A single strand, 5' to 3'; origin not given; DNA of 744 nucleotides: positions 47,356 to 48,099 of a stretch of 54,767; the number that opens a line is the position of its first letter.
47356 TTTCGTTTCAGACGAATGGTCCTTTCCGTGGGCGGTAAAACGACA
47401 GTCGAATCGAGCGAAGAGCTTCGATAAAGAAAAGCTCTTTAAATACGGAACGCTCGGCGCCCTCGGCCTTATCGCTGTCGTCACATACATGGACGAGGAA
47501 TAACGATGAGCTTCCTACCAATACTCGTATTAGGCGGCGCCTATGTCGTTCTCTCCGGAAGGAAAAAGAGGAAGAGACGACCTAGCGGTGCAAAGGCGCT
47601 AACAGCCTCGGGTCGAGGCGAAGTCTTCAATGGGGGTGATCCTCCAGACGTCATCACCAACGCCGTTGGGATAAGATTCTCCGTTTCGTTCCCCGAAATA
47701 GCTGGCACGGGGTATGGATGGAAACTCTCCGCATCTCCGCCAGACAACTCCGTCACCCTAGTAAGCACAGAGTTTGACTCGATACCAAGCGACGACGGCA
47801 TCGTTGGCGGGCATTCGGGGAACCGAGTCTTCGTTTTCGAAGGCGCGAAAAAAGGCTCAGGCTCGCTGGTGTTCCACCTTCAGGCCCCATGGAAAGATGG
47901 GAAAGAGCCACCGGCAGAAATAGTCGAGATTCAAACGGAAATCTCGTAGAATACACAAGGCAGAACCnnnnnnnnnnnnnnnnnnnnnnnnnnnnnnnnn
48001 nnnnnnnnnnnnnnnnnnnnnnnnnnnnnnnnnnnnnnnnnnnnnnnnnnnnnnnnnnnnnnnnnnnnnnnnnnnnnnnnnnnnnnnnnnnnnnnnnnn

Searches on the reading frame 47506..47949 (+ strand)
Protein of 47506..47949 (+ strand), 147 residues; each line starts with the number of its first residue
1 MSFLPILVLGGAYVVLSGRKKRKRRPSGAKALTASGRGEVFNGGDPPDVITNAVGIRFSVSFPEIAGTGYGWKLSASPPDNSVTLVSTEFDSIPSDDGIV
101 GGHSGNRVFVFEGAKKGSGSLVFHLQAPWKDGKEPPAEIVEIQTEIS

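Call 11: search_protein_families(library=phrogs, proteins=[window:47506-47949:+], max_evalue=0.001)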
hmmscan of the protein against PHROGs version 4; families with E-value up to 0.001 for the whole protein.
window:47506-47949:+ (147 aa): 0 families

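Call 12: search_protein_families(library=pfam, proteins=[window:47506-47949:+], max_evalue=0.01)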
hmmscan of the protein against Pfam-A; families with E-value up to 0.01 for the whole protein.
window:47506-47949:+ (147 aa): 1 family
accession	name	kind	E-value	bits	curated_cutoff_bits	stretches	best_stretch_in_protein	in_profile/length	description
PF09394.16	Inhibitor_I42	-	3e-13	50.3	27.2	1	54-137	4-85/91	Chagasin family peptidase inhibitor I42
